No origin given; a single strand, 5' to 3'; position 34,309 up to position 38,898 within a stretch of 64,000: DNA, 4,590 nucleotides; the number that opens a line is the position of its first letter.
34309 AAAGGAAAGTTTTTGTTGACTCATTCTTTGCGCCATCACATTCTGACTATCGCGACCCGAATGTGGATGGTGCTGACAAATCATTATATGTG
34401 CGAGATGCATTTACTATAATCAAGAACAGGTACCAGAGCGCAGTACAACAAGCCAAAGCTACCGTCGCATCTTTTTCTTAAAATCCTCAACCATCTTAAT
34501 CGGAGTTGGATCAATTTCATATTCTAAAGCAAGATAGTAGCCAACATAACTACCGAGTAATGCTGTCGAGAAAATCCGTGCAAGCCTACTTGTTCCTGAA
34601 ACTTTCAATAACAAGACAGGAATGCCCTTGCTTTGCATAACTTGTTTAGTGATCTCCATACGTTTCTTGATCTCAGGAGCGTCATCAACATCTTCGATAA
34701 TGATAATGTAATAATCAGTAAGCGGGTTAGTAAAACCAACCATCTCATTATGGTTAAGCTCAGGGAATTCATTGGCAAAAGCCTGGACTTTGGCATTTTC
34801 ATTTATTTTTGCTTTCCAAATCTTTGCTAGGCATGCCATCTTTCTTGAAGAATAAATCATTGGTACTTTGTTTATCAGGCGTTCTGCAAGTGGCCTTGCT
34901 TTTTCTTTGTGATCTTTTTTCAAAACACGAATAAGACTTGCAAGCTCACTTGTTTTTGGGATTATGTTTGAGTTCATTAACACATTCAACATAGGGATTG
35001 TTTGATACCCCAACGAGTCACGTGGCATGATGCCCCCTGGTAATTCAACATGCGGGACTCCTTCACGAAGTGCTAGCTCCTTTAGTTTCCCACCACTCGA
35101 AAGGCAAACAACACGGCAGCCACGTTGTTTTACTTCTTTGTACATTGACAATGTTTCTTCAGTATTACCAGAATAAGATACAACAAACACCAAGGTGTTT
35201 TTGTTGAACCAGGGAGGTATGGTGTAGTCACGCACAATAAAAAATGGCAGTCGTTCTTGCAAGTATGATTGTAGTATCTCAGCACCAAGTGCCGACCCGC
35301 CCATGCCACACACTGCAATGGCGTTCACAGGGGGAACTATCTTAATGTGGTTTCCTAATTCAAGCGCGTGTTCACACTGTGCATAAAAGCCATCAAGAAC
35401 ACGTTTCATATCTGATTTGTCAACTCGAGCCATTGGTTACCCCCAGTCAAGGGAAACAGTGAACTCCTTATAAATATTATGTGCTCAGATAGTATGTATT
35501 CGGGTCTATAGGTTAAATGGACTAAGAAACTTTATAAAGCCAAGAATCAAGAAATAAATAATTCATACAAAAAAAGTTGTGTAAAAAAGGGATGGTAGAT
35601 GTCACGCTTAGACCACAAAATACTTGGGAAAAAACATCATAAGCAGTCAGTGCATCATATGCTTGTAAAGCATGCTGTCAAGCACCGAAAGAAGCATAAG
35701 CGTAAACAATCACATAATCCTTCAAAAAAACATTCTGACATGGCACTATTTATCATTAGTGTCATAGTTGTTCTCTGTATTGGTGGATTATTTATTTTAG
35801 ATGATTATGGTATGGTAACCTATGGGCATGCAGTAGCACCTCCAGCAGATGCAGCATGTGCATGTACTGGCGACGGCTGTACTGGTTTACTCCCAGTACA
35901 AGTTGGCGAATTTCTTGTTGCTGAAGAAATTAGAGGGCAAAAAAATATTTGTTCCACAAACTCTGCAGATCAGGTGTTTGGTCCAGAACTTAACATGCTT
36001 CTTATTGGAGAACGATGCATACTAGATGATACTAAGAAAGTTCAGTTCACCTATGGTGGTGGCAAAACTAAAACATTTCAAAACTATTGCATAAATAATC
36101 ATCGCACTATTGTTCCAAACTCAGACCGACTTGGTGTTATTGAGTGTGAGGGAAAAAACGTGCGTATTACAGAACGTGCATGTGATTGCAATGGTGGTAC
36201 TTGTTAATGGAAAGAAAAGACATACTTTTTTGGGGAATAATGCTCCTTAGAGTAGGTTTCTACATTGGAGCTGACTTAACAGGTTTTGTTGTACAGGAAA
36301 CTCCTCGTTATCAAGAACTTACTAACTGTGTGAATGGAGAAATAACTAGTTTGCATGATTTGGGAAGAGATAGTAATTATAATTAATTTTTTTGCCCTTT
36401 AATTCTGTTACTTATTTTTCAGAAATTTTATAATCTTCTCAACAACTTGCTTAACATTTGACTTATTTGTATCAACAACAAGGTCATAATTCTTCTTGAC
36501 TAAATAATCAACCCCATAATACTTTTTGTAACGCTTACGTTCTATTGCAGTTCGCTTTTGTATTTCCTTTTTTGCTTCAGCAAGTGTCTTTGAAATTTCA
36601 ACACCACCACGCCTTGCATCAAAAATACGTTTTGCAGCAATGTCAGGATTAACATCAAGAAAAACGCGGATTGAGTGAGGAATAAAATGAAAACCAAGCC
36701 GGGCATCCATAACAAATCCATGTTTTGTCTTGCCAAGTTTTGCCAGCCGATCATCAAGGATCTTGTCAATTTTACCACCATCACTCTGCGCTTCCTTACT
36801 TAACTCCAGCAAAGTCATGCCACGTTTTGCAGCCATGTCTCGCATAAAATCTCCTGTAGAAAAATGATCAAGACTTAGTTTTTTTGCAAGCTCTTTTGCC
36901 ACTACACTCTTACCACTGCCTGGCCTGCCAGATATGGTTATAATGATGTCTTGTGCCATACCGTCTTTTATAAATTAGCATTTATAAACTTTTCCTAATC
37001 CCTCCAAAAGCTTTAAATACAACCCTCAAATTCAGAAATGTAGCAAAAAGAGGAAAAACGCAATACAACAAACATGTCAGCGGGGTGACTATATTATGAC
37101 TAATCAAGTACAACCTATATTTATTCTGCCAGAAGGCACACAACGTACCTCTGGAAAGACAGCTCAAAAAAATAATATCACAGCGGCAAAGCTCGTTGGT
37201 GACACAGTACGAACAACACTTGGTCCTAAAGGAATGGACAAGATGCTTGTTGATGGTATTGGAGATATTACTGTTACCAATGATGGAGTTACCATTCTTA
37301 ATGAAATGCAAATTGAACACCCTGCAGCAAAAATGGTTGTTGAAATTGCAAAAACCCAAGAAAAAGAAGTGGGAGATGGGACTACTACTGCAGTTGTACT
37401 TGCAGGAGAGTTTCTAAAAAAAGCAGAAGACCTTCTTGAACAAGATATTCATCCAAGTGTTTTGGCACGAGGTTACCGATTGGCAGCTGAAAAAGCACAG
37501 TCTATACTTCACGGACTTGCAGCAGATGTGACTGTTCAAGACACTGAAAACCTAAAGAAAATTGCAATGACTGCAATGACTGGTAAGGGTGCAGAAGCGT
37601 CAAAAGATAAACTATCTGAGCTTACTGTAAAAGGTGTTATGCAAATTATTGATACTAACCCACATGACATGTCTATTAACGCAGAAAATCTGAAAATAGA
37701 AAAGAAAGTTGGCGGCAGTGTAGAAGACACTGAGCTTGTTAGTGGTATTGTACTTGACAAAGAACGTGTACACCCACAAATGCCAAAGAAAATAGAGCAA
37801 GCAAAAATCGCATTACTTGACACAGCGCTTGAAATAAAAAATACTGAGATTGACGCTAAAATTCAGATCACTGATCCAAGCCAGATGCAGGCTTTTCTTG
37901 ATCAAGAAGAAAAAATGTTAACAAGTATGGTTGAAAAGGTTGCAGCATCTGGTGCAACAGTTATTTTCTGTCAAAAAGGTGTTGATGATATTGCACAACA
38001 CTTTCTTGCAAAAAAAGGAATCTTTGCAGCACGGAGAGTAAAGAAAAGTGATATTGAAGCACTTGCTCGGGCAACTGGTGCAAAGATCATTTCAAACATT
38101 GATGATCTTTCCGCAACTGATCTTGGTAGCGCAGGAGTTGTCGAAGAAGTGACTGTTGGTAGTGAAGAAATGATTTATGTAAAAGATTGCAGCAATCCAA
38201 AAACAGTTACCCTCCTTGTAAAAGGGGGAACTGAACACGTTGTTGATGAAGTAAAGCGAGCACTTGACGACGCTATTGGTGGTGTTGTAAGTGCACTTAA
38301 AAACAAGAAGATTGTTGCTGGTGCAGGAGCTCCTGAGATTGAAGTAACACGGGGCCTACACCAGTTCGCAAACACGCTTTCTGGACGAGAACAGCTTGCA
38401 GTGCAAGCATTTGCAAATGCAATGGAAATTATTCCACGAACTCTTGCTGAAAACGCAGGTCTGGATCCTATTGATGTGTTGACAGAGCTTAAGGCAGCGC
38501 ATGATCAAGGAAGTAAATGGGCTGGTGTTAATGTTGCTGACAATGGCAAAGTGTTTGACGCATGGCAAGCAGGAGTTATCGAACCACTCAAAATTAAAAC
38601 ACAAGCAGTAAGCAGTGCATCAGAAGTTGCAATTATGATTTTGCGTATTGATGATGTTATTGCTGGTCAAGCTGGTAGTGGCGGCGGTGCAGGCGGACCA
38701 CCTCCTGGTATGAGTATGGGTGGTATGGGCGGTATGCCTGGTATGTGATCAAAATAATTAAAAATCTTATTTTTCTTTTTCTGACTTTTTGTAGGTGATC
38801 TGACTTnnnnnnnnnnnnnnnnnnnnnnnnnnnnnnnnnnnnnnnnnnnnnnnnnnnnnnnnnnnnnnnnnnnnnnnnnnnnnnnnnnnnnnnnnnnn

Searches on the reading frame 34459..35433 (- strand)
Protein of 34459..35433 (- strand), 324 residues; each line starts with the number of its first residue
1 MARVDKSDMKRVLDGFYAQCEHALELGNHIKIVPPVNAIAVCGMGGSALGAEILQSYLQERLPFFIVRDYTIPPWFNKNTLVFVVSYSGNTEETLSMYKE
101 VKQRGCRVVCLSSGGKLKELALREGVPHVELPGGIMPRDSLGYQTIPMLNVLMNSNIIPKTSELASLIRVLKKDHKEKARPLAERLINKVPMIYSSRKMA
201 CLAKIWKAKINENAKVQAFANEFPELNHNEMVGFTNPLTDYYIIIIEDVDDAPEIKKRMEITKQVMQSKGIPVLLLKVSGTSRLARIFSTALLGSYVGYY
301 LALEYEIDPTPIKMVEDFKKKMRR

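Call 7: search_protein_families(library=pfam, proteins=[window:34459-35433:-], max_evalue=0.001)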
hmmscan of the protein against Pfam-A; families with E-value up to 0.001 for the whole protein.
window:34459-35433:- (324 aa): 3 families
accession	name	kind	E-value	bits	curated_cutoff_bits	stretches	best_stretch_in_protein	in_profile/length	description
PF10432.14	bact-PGI_C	-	8e-44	149.7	24.5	1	176-322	2-151/151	Bacterial phospho-glucose isomerase C-terminal SIS domain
PF01380.27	SIS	-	1.2e-05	25.6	25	1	39-112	8-87/131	SIS domain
PF13580.11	SIS_2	-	0.00027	21.4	27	0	77-113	102-138/138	SIS domain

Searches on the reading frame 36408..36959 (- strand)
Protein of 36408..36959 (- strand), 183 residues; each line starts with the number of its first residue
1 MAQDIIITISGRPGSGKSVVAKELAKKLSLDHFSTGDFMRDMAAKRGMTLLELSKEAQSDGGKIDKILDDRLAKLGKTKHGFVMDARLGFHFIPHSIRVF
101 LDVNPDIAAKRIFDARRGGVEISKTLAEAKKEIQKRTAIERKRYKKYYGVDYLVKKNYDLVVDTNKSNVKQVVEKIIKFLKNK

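Call 57: search_protein_families(library=pfam, proteins=[window:36408-36959:-], max_evalue=0.001)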
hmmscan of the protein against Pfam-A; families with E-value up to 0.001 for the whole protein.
window:36408-36959:- (183 aa): 9 families
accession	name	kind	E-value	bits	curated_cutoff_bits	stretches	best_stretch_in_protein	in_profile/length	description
PF13189.12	Cytidylate_kin2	-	1.2e-19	71.6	28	1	6-166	1-176/176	Cytidylate kinase-like family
PF13207.12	AAA_17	-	1.8e-15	57.9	27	1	11-117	2-125/136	AAA domain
PF02224.24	Cytidylate_kin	-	3.6e-15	56.7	26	2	63-181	97-210/211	Cytidylate kinase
PF13238.12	AAA_18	-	1e-11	45.8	29.4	1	7-116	1-112/128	AAA domain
PF00406.28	ADK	-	5.5e-08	33.5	26.8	1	9-85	1-80/151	Adenylate kinase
PF01202.28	SKI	-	2.6e-07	31.3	22.1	1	13-180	1-158/159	Shikimate kinase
PF13671.12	AAA_33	-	1.7e-05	25.6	27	1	7-86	2-77/143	AAA domain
PF20720.3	nSTAND3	-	0.00051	20.2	27.2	0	5-33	18-46/155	Novel STAND NTPase 3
PF03668.21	RapZ-like_N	-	0.00059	20.1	25.4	0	6-182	3-156/158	RapZ-like N-terminal domain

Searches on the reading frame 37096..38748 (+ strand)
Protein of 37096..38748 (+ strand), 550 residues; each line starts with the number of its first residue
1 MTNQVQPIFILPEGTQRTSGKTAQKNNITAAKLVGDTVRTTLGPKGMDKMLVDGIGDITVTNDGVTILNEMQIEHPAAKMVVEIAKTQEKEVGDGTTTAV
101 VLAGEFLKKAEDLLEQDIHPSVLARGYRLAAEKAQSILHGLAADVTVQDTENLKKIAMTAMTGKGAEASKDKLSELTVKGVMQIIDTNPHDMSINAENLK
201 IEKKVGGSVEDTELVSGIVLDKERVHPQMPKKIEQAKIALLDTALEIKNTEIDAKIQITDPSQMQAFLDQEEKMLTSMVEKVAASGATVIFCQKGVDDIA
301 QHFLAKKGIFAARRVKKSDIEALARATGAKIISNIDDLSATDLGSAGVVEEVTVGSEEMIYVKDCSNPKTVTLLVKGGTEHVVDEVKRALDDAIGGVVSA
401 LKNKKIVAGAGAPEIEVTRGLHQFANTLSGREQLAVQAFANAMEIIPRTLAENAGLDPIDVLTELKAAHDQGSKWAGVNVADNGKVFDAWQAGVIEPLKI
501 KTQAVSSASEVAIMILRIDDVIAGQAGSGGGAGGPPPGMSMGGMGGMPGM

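Call 7: search_protein_families(library=pfam, proteins=[window:37096-38748:+], max_evalue=0.001)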
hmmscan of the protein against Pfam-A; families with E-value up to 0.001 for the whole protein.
window:37096-38748:+ (550 aa): 1 family
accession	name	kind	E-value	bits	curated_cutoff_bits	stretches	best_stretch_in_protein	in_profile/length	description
PF00118.29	Cpn60_TCP1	-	9.2e-184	612.1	34.3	1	36-523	3-487/490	TCP-1/cpn60 chaperonin family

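Call 17: search_protein_families(library=ncbifam, proteins=[window:37096-38748:+], max_evalue=0.001)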
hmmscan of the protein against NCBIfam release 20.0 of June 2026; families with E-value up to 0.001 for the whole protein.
window:37096-38748:+ (550 aa): 19 families
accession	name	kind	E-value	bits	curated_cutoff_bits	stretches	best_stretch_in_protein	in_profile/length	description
NF041082.2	thermosome_alpha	equivalog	2.9e-242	805.1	450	1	6-524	1-518/519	thermosome subunit alpha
NF041083.2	thermosome_beta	equivalog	4.6e-241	801.3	400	1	6-524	1-519/520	thermosome subunit beta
TIGR02339.1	thermosome_arch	subfamily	3.7e-226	751.9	671.1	1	7-524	1-520/521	thermosome subunit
TIGR02344.1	chap_CCT_gamma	equivalog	1.4e-140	469.3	553.45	1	7-525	1-523/526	T-complex protein 1 subunit gamma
TIGR02342.1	chap_CCT_delta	equivalog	1.8e-139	465.6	695.35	1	22-523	9-515/517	T-complex protein 1 subunit delta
TIGR02343.1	chap_CCT_epsi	equivalog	2.2e-134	449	710.5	1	14-523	19-530/532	T-complex protein 1 subunit epsilon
TIGR02340.1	chap_CCT_alpha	equivalog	4.4e-132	441.5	800.2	1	16-523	6-528/536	T-complex protein 1 subunit alpha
TIGR02345.1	chap_CCT_eta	equivalog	1.1e-131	439.8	669.2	1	6-523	2-519/523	T-complex protein 1 subunit eta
TIGR02346.1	chap_CCT_theta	equivalog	8.8e-111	370.9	455.9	1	11-527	6-523/531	T-complex protein 1 subunit theta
TIGR02347.1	chap_CCT_zeta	equivalog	1.5e-110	370.3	587.15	1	20-523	14-524/531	T-complex protein 1 subunit zeta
TIGR02341.1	chap_CCT_beta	equivalog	1.5e-100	337.3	522.15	1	10-523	2-513/519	T-complex protein 1 subunit beta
NF009487.0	PRK12849.1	subfamily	1.9e-33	115.5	352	2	32-371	20-341/543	chaperonin GroEL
NF000592.1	PRK00013.1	subfamily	7.4e-28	97.3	397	2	21-371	8-340/524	chaperonin GroEL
NF009488.0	PRK12850.1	subfamily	1.6e-26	92.9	475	2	29-371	18-342/544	chaperonin GroEL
TIGR02348.1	GroEL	equivalog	2.4e-25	89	582.1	2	29-371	16-340/526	chaperonin GroEL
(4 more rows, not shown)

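Call 34: find_related_loci(query=window:37096-38748:+, collection=genome_contigs, flank=3000)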
Query window:37096-38748:+ (550 aa) in genome_contigs; peptide patterns used: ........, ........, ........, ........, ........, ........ (x = any residue, [..] = any of these).
345 stretches matched a pattern; 226 encode a relative of the query (tblastn E <= 1e-3); the best 80 are kept; 80 distinct loci.
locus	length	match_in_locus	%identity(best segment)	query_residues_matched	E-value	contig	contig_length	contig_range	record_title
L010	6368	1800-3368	73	1-524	0e+0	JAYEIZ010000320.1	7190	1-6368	MAG: Nanoarchaeota archaeon isolate MAG177 MAG177_320, whole genome shotgun sequence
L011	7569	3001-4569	72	1-524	0e+0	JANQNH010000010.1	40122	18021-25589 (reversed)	MAG: Candidatus Nanoarchaeia archaeon isolate PL23a_bin.24 k99_4285766, whole genome shotgun sequence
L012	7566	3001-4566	72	1-523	0e+0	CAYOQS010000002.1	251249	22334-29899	MAG TPA_asm: uncultured Methanosarcinales archaeon isolate SRP332253_co2_156 genome assembly, contig: NODE_16_length_251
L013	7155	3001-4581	71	1-529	0e+0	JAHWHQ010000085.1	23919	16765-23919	MAG: Candidatus Woesearchaeota archaeon isolate MP5_5_87 k127_55913003, whole genome shotgun sequence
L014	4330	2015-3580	72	1-523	0e+0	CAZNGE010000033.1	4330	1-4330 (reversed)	MAG TPA_asm: uncultured Methanosarcinales archaeon isolate binchicken_co151_55 genome assembly, contig: NODE_39617_lengt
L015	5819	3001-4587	72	1-529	0e+0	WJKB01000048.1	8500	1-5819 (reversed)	MAG: Candidatus Woesearchaeota archaeon isolate Bin_568 k141_1570853, whole genome shotgun sequence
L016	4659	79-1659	71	1-529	0e+0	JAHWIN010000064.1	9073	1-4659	MAG: Candidatus Woesearchaeota archaeon isolate YT1_767 k127_53908722, whole genome shotgun sequence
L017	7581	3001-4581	70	1-528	0e+0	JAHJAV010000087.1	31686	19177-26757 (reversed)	MAG: Nanoarchaeota archaeon isolate Modern_marine.mb.228 Modern_marine.mb.228_k141_1610587, whole genome shotgun sequenc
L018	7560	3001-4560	71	3-523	0e+0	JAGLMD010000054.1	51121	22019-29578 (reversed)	MAG: Nanoarchaeota archaeon isolate RS_5_44 ROV157_5.bin.44.fa_54, whole genome shotgun sequence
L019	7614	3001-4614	69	1-543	0e+0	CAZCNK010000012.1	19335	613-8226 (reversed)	MAG TPA_asm: Candidatus Woesearchaeota archaeon isolate SRP269290_co2_138 genome assembly, contig: NODE_2911_length_1933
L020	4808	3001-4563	71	1-523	0e+0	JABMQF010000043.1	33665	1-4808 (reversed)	MAG: Candidatus Woesearchaeota archaeon isolate bin.595 k141_2240621, whole genome shotgun sequence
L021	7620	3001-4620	68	1-548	0e+0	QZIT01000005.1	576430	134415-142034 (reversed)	MAG: Candidatus Woesearchaeota archaeon isolate SURF_58 Ga0104751_1000001, whole genome shotgun sequence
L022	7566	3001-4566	69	1-523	0e+0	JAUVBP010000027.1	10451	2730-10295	MAG: Candidatus Woesearchaeota archaeon isolate CSMAG_248 CSMAG_248_k127_3165421_length_10451_cov_7.0000, whole genome s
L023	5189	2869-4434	69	1-523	0e+0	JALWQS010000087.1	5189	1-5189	MAG: Candidatus Woesearchaeota archaeon isolate M2_metabat1_scaf2bin.081 M2_NODE_29782_length_5189_cov_1.755630, whole g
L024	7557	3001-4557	69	3-523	0e+0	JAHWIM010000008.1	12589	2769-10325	MAG: Candidatus Woesearchaeota archaeon isolate YT1_562 k127_9032471, whole genome shotgun sequence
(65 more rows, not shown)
